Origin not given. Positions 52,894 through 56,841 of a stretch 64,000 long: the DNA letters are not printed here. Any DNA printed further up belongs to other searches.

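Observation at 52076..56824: Orphan pilin cassette headed by a 1215-aa pilin-like giant, with no assembly machinery nearby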

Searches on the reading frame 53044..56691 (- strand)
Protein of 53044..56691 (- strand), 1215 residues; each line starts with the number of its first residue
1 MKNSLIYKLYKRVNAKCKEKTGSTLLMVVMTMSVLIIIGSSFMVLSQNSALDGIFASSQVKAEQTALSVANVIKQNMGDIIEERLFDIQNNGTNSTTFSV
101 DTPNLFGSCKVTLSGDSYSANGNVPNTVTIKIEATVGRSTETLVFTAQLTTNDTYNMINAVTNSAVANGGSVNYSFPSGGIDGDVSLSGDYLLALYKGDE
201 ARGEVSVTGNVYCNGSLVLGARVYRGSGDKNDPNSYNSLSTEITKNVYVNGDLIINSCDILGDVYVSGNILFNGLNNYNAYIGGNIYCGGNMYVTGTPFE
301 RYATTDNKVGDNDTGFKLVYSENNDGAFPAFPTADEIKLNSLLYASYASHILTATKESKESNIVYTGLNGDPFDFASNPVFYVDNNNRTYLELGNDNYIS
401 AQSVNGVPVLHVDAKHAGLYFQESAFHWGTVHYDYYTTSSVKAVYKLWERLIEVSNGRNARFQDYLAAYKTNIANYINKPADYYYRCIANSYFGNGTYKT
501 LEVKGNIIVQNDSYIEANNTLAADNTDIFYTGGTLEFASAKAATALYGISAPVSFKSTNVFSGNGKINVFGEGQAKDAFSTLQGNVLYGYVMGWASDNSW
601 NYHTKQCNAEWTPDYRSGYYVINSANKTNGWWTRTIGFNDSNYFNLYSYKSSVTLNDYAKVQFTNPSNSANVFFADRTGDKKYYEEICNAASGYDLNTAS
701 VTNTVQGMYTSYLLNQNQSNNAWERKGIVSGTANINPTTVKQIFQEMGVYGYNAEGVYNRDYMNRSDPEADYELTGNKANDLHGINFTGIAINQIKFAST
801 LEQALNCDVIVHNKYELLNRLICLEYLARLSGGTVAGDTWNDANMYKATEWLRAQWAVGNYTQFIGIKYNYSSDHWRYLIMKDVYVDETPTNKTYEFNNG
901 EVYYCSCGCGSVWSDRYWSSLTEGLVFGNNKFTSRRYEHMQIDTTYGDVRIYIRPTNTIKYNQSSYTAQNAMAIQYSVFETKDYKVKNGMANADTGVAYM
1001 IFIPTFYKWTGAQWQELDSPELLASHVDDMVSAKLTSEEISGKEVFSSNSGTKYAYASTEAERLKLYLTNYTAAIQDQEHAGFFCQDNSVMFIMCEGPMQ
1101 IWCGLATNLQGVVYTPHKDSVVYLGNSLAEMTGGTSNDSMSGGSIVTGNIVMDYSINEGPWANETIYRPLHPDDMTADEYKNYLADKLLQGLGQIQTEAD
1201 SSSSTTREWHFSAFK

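Call 3: search_protein_families(library=pfam, proteins=[window:53044-56691:-], max_evalue=1)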
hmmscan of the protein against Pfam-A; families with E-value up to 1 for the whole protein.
window:53044-56691:- (1215 aa): 0 families

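Call 4: search_protein_families(library=ncbifam, proteins=[window:53044-56691:-], max_evalue=1)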
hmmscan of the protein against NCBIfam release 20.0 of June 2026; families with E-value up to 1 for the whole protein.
window:53044-56691:- (1215 aa): 0 families

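Call 7: find_homologous_proteins(query=window:53044-56691:-)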
Query window:53044-56691:- (1215 aa): 44 proteins with E <= 0.001 among 8000 candidates.
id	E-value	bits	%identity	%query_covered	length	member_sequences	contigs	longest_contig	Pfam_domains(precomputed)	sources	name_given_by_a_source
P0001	0.0e+0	2677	96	100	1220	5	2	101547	-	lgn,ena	-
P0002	0.0e+0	2469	89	100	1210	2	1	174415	-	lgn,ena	-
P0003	0.0e+0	1937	76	100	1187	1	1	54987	-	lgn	-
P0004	0.0e+0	1898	75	100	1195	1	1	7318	-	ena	-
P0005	0.0e+0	1815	72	100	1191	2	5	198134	-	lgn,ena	-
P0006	0.0e+0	1621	70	94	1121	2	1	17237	-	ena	-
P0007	2.7e-109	385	32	95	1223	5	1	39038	-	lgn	-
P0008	1.3e-96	343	31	100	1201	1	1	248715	-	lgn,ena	-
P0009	2.4e-96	342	31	100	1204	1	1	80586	-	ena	-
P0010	2.9e-95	338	31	100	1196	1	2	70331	-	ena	-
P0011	1.3e-94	336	30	100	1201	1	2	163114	-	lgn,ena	-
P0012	8.4e-94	333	31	100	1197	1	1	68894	-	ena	-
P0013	1.2e-93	333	31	100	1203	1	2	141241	-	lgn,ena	-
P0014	1.2e-93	333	31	100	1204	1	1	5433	-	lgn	-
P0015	1.4e-93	333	31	100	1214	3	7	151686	-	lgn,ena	-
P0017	1.8e-93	332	31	100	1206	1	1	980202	-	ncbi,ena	-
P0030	2.0e-55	206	40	26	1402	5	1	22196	-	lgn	-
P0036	3.5e-51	192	29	65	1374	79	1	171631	-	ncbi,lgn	-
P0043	7.4e-46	175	33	42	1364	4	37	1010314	-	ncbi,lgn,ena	-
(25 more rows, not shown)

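Call 8: find_encoding_contigs(protein=window:53044-56691:-, flank=10000, max_places=6)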
Protein window:53044-56691:- (1215 aa): 3 contigs read that carry it; 1 place shown.
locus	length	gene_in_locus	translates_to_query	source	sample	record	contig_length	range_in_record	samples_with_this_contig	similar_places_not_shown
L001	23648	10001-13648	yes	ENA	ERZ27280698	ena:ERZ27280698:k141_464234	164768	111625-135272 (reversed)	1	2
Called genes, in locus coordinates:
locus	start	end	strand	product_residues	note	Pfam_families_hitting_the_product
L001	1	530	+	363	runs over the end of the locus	PF00089:Trypsin, PF13365:Trypsin_2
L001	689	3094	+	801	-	PF01055:Glyco_hydro_31_2nd, PF21365:Glyco_hydro_31_3rd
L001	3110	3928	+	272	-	PF00924:MS_channel_2nd, PF21082:MS_channel_3rd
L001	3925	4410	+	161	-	-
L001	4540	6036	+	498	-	PF13347:MFS_2, PF07690:MFS_1, PF13347:MFS_2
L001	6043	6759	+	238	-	-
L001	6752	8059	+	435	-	PF03706:LPG_synthase_TM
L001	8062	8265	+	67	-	PF05979:DUF896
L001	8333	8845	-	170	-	PF00186:DHFR_1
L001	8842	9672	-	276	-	PF00303:Thymidylat_synt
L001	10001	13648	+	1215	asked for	-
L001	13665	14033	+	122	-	PF07963:N_methyl (faint)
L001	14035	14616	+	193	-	PF07963:N_methyl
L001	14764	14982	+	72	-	PF12844:HTH_19, PF13443:HTH_26, PF01381:HTH_3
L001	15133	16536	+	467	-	PF13347:MFS_2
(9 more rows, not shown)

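Call 9: find_encoding_contigs(protein=P0017, flank=10000, max_places=3)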
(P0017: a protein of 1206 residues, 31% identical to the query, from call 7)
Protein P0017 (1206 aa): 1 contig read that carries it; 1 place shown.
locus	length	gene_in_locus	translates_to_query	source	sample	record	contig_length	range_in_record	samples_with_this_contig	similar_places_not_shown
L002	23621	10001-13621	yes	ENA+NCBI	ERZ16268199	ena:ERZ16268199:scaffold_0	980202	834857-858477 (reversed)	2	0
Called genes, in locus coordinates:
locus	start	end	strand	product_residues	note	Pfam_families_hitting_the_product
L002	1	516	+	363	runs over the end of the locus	PF00089:Trypsin, PF13365:Trypsin_2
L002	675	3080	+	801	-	PF01055:Glyco_hydro_31_2nd, PF21365:Glyco_hydro_31_3rd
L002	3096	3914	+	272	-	PF00924:MS_channel_2nd, PF21082:MS_channel_3rd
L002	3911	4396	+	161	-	-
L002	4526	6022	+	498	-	PF13347:MFS_2, PF07690:MFS_1, PF13347:MFS_2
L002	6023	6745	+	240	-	-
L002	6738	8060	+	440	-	PF03706:LPG_synthase_TM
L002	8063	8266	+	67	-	PF05979:DUF896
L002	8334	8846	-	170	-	PF00186:DHFR_1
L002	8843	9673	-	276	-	PF00303:Thymidylat_synt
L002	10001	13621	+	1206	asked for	-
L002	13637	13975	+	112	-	-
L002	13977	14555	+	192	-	PF07963:N_methyl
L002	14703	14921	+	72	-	PF12844:HTH_19, PF13443:HTH_26, PF01381:HTH_3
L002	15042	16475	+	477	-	PF13347:MFS_2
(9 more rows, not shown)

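Call 10: find_encoding_contigs(protein=P0043, flank=10000, max_places=3)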
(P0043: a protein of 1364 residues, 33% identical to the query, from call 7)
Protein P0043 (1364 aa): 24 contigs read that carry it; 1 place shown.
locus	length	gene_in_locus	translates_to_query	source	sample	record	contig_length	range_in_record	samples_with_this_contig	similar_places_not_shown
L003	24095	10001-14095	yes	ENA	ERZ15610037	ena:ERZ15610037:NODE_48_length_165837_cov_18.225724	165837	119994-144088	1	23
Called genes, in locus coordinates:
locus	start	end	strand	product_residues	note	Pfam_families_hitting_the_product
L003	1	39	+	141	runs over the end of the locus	PF03946:Ribosomal_L11_N, PF00298:Ribosomal_L11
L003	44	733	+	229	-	PF00687:Ribosomal_L1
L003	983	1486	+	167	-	PF00466:Ribosomal_L10, PF27436:RL10_C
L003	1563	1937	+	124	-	PF16320:Ribosomal_L12_N, PF00542:Ribosomal_L12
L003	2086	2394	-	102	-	PF07561:DUF1540 (weak)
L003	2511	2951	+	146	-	PF01281:Ribosomal_L9_N, PF03948:Ribosomal_L9_C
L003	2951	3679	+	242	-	PF05175:MTS, PF05971:Methyltransf_10 (weak), PF03602:Cons_hypoth95, PF06325:PrmA, PF07669:Eco57I (weak), PF10294:Methyltransf_16, PF02475:TRM5-TYW2_MTfase, PF13847:Methyltransf_31, +3 more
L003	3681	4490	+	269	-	PF00590:TP_methylase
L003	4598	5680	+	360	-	PF13685:Fe-ADH_2 (weak)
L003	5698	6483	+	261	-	PF00702:Hydrolase, PF13344:Hydrolase_6, PF13242:Hydrolase_like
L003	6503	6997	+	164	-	-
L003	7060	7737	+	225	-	PF01551:Peptidase_M23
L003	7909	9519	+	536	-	PF00501:AMP-binding, PF13193:AMP-binding_C (weak)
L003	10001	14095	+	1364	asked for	-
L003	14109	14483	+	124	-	PF07963:N_methyl (weak)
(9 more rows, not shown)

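Call 11: find_encoding_contigs(protein=P0036, flank=10000, max_places=3)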
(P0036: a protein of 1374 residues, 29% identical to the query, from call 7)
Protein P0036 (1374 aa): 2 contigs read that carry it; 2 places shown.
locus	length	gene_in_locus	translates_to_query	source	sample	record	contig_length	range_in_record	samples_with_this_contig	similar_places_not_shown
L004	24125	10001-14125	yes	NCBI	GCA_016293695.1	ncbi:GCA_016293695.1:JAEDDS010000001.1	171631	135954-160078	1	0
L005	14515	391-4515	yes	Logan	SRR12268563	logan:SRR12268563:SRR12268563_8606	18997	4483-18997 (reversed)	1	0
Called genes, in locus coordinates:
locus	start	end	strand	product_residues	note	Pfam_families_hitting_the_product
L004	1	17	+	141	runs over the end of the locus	PF03946:Ribosomal_L11_N, PF00298:Ribosomal_L11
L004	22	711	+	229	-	PF00687:Ribosomal_L1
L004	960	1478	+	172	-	PF00466:Ribosomal_L10, PF27436:RL10_C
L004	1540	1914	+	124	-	PF16320:Ribosomal_L12_N, PF00542:Ribosomal_L12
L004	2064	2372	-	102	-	PF07561:DUF1540 (weak)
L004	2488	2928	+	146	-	PF01281:Ribosomal_L9_N, PF03948:Ribosomal_L9_C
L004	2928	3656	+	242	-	PF05971:Methyltransf_10 (weak), PF03602:Cons_hypoth95, PF05175:MTS, PF06325:PrmA, PF07669:Eco57I (weak), PF10294:Methyltransf_16, PF02475:TRM5-TYW2_MTfase, PF13847:Methyltransf_31, +2 more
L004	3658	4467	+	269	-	PF00590:TP_methylase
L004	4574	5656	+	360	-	PF13685:Fe-ADH_2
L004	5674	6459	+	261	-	PF00702:Hydrolase, PF13344:Hydrolase_6, PF13242:Hydrolase_like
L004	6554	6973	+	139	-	-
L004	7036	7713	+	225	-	PF01551:Peptidase_M23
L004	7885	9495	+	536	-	PF00501:AMP-binding, PF13193:AMP-binding_C (weak)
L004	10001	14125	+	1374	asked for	-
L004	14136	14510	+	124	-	PF07963:N_methyl (weak)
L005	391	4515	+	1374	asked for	-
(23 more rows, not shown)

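Call 16: search_solved_structures(query=A2, max_evalue=10, show_alignments=2)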
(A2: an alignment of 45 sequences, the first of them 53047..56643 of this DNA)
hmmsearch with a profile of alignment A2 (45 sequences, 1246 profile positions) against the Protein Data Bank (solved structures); distinct sequences matched with E-value up to 10: 0.

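Call 17: find_related_loci(query=A2, collection=genome_contigs, flank=10000)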
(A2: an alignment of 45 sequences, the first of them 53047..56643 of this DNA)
Query A2 (1199 aa) in genome_contigs; peptide patterns used: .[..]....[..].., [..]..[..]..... (x = any residue, [..] = any of these).
105 stretches matched a pattern; 3 encode a relative of the query (tblastn E <= 1e-3); 3 distinct loci.
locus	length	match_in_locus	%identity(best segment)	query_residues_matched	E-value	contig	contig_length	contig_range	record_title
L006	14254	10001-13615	40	4-1145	3e-56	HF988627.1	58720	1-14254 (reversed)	Faecalibacterium sp. CAG:1138 genomic scaffold, scf1, whole genome shotgun sequence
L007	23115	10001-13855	29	4-1145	3e-61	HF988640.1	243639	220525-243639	Faecalibacterium sp. CAG:1138 genomic scaffold, scf21, whole genome shotgun sequence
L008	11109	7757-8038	32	2-89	1e-6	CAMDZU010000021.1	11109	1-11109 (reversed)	MAG: uncultured Clostridia bacterium isolate SRR11489787_bin.66_metaWRAP_v1.3_MAG genome assembly, contig: ERZ11466701.6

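Call 24: search_protein_families(library=pfam, proteins=[L008:4148-5356:+, L008:5393-6901:+, L008:6888-7703:+, L008:7739-10027:+, L008:10014-10910:+], max_evalue=0.1)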
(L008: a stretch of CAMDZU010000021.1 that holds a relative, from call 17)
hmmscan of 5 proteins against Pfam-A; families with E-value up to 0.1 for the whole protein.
L008:4148-5356:+ (402 aa): 5 families
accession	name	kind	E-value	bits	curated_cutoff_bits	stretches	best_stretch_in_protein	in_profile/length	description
PF00482.28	T2SSF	-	1.1e-57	193.8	25.2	2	67-190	1-125/125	Type II secretion system (T2SS), protein F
PF11862.13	DUF3382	-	0.0019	18.9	28.9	1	174-232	40-97/97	Domain of unknown function (DUF3382)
PF19982.4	DUF6418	-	0.01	16.4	25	0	143-193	9-59/109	Family of unknown function (DUF6418)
PF09824.15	ArsR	-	0.01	15.9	28.6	0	90-133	99-142/159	ArsR transcriptional regulator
PF13038.11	DUF3899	-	0.023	15.5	23.4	0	121-186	22-87/88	Domain of unknown function (DUF3899)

L008:5393-6901:+ (502 aa): 2 families
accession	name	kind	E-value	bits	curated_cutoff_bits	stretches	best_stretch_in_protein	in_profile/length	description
PF11104.14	PilM_2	-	1.8e-07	30.9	27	1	4-204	2-206/340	Type IV pilus assembly protein PilM;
PF16448.10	LapD_MoxY_N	-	0.0098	16.2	25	1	433-477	29-73/124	LapD/MoxY periplasmic domain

L008:6888-7703:+ (271 aa): 0 families

L008:7739-10027:+ (762 aa): 1 family
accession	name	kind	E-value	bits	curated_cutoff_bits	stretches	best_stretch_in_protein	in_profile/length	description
PF00375.23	SDF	-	0.07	12.6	27.9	0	8-79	60-135/387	Sodium:dicarboxylate symporter family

L008:10014-10910:+ (298 aa): 1 family
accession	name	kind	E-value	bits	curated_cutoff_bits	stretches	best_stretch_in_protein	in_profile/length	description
PF07963.17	N_methyl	-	8.3e-08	31.9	21.2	1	11-36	2-27/27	Prokaryotic N-terminal methylation motif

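Call 28: find_homologous_proteins(query=L008:4148-5356:+, max_evalue=1e-20)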
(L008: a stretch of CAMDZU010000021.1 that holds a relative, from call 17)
Query L008:4148-5356:+ (402 aa): 3536 proteins with E <= 1e-20 among 8000 candidates; the best 120 are listed.
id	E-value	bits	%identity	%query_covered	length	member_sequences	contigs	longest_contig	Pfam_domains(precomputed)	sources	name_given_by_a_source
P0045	1.0e-251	853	99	99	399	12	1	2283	PF00482.29,PF28597.1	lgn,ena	-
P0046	4.8e-241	817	93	99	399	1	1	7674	PF00482.29,PF28597.1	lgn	-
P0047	1.6e-240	816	92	99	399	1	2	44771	PF00482.29,PF28597.1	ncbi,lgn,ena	-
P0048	2.3e-240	815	93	99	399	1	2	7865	PF00482.29,PF28597.1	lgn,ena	-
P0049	3.5e-239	811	92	99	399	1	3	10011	PF00482.29,PF28597.1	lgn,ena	-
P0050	2.8e-237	805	92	99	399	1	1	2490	PF00482.29,PF28597.1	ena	-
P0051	2.3e-179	615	68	99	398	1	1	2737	PF00482.29,PF28597.1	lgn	-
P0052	4.8e-178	610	68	99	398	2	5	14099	PF00482.29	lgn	-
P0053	4.0e-177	607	68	99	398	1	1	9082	PF00482.29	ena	-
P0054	2.0e-170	585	65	99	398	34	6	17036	PF00482.29,PF28597.1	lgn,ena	-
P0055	8.0e-166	570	64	99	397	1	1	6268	PF00482.29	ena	-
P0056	1.6e-165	569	64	98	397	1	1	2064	PF00482.29,PF28597.1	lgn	-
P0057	2.0e-165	569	64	99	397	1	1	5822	PF00482.29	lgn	-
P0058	3.4e-165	568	65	98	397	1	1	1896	PF00482.29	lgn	-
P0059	4.7e-165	567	63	99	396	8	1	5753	PF00482.29,PF28597.1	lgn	-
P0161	1.2e-154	533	60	99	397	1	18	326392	PF00482.29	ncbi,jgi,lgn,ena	jgi:type IV pilus assembly protein PilC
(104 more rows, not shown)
